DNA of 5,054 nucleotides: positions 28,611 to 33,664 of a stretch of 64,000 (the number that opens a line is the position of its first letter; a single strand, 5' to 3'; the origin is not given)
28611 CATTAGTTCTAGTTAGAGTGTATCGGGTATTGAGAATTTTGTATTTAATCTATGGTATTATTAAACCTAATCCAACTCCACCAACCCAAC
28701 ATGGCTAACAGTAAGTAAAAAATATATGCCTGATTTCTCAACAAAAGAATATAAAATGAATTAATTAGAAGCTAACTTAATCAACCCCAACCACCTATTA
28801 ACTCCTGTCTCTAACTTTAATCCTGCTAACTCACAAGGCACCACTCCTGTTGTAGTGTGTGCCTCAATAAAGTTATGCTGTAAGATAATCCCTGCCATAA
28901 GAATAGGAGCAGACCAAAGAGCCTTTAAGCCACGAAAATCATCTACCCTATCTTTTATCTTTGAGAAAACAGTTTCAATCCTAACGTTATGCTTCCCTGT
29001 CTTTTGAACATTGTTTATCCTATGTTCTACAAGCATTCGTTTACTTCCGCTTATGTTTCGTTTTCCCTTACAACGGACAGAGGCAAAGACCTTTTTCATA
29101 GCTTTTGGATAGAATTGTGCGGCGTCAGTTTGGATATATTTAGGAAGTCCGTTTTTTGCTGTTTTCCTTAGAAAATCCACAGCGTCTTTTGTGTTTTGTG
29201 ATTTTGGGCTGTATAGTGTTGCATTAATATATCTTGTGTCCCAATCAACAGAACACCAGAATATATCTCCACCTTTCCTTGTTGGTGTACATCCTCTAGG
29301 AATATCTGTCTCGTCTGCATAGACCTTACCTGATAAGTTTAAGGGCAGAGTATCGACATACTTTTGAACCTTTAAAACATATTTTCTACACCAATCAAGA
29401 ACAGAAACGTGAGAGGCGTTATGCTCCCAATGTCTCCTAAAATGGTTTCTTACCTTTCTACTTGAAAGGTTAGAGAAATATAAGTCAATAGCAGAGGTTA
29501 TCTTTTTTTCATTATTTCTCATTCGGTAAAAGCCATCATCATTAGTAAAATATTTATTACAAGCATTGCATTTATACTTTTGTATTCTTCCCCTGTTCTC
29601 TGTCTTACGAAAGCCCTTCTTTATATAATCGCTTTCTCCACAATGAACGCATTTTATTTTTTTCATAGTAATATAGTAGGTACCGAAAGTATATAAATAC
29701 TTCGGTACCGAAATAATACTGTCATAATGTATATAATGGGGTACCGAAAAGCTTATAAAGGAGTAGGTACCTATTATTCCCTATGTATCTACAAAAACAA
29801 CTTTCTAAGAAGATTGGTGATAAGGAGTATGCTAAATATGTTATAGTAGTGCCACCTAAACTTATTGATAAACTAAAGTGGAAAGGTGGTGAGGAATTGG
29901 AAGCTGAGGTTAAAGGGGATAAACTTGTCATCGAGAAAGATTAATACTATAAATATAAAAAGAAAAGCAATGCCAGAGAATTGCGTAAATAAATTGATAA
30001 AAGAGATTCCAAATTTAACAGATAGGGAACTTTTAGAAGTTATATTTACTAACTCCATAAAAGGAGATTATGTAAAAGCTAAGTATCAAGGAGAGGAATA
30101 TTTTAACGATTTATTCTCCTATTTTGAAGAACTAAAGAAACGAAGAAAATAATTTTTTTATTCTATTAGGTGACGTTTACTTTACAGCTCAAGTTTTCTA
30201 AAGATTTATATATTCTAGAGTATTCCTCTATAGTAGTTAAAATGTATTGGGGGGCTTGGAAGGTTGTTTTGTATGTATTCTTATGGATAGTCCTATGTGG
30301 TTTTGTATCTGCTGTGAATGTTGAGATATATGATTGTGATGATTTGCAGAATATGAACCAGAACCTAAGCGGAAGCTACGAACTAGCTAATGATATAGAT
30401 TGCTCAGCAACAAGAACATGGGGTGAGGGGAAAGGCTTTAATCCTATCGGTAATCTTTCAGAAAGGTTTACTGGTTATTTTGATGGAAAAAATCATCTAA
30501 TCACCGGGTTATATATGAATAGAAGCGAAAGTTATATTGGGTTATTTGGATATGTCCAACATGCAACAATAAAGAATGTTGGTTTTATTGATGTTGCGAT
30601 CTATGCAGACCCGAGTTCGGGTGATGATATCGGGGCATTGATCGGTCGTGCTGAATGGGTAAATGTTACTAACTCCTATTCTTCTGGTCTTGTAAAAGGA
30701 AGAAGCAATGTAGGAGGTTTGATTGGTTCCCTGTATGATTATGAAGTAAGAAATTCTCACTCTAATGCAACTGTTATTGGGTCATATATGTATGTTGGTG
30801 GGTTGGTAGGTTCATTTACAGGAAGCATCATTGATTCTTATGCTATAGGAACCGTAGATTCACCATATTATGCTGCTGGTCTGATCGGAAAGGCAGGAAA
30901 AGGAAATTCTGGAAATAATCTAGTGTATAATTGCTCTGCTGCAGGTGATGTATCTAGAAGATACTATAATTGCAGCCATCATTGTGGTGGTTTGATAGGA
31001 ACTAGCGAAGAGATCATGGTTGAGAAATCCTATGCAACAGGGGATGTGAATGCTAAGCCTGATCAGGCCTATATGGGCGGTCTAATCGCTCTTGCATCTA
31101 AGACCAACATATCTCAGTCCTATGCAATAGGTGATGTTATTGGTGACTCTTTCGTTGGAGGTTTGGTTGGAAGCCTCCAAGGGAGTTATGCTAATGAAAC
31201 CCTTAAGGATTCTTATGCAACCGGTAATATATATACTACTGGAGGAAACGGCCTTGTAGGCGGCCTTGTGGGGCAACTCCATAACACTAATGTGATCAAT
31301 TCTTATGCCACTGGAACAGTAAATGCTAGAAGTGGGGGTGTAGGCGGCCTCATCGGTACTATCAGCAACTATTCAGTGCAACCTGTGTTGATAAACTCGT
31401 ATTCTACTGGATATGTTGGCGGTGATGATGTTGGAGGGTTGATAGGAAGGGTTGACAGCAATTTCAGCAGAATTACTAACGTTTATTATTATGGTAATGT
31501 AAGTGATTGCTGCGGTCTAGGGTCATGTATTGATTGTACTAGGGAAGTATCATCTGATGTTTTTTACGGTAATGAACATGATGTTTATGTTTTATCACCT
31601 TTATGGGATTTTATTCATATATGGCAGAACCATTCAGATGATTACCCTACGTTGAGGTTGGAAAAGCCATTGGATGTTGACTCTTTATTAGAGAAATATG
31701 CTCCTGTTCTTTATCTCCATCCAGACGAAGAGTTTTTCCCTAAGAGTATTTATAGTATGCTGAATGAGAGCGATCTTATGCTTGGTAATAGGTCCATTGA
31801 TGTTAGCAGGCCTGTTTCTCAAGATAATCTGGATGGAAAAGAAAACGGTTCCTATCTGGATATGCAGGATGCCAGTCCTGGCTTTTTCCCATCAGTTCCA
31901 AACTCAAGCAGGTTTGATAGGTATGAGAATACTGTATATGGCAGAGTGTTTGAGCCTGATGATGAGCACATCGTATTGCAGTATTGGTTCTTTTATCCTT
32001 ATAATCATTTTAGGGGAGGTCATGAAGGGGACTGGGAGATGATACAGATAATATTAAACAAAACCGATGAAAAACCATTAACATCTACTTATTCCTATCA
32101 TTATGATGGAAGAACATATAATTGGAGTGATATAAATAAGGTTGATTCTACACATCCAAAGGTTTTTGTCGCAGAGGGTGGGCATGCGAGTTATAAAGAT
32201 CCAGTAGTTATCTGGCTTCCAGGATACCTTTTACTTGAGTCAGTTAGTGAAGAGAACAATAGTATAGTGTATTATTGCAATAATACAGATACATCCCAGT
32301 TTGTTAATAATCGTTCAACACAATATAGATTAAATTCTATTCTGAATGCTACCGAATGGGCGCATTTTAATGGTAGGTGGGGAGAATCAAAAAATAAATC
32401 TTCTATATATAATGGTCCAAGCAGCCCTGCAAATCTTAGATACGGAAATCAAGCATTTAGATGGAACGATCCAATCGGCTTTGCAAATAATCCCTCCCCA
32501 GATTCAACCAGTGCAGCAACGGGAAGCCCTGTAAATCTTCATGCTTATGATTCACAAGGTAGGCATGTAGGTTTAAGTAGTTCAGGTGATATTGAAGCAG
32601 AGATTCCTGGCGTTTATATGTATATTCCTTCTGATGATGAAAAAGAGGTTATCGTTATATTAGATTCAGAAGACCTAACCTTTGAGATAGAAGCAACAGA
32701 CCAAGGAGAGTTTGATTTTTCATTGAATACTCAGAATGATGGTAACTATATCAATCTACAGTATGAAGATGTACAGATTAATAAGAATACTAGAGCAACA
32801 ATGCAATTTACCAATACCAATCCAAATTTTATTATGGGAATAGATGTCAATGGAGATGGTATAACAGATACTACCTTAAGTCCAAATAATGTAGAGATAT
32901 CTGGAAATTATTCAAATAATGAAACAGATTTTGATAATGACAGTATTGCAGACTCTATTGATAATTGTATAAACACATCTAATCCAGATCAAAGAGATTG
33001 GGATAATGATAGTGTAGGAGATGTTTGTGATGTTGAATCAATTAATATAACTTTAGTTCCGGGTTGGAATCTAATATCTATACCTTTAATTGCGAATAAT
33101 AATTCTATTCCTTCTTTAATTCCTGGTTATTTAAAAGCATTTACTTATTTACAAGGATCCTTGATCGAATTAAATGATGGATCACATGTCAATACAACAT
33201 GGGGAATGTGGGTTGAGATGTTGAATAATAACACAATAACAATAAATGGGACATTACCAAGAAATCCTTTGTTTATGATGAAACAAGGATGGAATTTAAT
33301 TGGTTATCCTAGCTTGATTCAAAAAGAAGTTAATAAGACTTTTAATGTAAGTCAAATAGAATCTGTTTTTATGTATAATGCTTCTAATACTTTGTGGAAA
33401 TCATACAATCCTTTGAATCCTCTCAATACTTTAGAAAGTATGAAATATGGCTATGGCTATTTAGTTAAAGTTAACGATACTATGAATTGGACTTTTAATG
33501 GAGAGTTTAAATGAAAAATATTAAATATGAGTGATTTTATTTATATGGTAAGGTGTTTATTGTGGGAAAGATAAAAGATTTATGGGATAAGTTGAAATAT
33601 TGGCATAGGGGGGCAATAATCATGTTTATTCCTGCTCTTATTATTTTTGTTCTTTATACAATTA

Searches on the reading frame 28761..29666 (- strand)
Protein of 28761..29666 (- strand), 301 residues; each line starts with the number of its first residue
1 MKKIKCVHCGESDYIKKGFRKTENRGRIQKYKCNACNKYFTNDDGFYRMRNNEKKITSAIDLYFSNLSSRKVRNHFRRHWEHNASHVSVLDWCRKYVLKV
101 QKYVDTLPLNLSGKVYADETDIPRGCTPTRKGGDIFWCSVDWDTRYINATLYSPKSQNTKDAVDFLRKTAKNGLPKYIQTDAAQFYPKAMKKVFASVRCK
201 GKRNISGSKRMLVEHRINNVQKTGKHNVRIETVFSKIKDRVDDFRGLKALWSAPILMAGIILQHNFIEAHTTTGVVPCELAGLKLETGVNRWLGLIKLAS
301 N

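Call 14: search_protein_families(library=pfam, proteins=[window:28761-29666:-], max_evalue=0.001)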
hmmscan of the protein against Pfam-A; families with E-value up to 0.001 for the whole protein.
window:28761-29666:- (301 aa): 1 family
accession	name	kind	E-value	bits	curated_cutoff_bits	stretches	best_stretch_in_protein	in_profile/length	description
PF13610.12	DDE_Tnp_IS240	-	4.1e-10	40.4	27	1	137-266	21-135/139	DDE domain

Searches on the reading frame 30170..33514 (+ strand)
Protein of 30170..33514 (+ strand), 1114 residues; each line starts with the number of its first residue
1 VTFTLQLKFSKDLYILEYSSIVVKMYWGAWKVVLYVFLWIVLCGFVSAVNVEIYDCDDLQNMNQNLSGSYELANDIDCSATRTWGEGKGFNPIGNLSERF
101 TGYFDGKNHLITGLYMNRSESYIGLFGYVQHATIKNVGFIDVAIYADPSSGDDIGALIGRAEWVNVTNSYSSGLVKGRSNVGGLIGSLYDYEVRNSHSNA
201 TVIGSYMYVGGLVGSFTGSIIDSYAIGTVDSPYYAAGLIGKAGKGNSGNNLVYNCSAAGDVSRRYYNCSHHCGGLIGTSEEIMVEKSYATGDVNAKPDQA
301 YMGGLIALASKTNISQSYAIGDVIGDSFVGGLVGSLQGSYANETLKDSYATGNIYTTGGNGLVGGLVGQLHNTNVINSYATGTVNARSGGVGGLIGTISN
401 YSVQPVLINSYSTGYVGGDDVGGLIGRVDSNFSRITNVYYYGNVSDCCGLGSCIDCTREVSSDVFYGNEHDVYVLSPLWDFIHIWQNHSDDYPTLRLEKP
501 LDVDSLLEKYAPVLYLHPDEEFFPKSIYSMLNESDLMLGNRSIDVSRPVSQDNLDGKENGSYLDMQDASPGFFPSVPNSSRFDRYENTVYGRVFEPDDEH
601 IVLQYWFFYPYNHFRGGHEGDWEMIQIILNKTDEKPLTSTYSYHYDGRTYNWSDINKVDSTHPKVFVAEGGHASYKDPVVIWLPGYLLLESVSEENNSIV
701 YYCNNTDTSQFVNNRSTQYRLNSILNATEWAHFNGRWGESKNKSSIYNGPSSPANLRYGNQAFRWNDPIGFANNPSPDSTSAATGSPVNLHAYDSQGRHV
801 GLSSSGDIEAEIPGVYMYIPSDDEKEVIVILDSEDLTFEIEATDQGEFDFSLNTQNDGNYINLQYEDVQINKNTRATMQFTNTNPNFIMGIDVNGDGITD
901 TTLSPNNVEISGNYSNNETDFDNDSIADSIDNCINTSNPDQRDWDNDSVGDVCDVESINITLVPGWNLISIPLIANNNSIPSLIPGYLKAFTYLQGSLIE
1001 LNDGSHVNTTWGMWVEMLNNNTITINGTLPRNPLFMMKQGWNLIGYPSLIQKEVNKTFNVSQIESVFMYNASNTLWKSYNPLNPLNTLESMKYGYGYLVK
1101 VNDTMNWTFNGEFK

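Call 14: search_protein_families(library=pfam, proteins=[window:30170-33514:+], max_evalue=0.001)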
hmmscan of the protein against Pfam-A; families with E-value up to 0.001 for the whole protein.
window:30170-33514:+ (1114 aa): 4 families
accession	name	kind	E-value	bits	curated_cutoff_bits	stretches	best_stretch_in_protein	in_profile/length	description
PF07581.17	Glug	-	2.8e-20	71.7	20.5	1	359-385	1-28/28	The GLUG motif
PF06101.16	Vps62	-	1.4e-07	30.7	22.1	0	502-537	237-272/541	Vacuolar protein sorting-associated protein 62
PF05342.19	Peptidase_M26_N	-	6.8e-05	22.6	27.7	1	59-162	147-238/250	M26 IgA1-specific Metallo-endopeptidase N-terminal region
PF02412.23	TSP_3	-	0.00027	21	25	1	918-941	13-36/36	Thrombospondin type 3 repeat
